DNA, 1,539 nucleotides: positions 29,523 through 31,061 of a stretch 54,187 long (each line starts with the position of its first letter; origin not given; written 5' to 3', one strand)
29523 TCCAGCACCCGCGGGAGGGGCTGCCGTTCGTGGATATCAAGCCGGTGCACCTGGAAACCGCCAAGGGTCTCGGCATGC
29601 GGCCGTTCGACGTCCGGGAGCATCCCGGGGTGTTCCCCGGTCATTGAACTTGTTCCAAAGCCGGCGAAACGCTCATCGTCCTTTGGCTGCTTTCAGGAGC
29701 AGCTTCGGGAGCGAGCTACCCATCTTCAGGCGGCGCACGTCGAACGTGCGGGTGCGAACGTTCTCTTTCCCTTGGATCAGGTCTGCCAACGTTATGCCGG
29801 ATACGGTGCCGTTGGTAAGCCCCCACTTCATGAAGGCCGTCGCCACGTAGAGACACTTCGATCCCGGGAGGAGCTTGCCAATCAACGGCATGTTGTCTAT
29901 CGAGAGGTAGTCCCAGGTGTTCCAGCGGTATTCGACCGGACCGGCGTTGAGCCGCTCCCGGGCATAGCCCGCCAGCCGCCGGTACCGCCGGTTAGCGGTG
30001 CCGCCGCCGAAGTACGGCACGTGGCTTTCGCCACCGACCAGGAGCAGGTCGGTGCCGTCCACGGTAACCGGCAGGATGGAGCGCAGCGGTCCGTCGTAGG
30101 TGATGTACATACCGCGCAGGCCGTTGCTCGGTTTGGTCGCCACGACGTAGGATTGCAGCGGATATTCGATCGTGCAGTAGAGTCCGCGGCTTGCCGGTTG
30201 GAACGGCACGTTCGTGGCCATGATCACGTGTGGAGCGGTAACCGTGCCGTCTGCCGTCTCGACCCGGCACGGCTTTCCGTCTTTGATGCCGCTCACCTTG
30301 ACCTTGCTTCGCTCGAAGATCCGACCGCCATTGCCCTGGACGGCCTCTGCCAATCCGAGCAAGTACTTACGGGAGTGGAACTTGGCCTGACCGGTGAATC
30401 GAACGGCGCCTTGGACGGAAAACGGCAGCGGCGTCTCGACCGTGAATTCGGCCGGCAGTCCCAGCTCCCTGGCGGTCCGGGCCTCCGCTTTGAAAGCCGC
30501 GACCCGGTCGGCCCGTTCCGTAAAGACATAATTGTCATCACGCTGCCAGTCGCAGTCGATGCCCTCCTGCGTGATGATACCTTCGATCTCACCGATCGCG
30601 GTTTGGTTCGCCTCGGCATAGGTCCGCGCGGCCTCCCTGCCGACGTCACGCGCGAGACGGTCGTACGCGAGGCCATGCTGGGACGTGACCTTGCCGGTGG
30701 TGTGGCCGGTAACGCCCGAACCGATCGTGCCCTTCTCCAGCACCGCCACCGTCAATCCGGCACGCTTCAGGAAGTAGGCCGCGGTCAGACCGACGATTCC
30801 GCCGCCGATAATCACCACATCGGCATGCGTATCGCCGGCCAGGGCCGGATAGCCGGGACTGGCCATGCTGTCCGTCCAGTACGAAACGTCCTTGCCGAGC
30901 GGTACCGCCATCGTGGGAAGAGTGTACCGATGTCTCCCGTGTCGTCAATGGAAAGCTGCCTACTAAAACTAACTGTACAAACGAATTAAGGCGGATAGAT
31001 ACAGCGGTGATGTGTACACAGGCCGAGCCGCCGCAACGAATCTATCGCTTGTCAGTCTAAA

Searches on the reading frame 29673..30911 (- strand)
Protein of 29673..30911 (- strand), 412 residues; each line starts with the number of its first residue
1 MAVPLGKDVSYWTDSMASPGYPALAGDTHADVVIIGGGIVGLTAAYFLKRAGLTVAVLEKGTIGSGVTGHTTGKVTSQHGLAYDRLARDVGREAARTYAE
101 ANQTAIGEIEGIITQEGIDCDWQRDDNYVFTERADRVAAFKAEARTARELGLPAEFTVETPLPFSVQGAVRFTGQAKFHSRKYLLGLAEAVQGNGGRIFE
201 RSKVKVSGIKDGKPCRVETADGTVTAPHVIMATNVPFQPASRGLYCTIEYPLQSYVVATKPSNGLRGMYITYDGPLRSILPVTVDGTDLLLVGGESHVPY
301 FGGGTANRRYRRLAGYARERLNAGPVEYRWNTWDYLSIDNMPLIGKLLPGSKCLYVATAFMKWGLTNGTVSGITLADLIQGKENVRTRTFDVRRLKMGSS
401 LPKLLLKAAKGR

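Call 80: search_protein_families(library=pfam, proteins=[window:29673-30911:-], max_evalue=0.00001)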
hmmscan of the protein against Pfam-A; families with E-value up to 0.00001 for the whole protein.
window:29673-30911:- (412 aa): 5 families
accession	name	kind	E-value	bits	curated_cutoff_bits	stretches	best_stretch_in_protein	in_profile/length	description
PF01266.30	DAO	-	1.6e-47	163.2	27.9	1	31-378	1-353/353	FAD dependent oxidoreductase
PF13738.12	Pyr_redox_3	-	2.9e-07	30.5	30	0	33-65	1-34/305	Pyridine nucleotide-disulphide oxidoreductase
PF13450.12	NAD_binding_8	-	7.7e-07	29.7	21.9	1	34-64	1-31/68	NAD(P)-binding Rossmann-like domain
PF00890.30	FAD_binding_2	-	3.5e-06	26.9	20.4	1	31-63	1-33/414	FAD binding domain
PF01946.23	Thi4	-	3.9e-06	26.7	26.2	1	29-67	17-57/235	Thi4 family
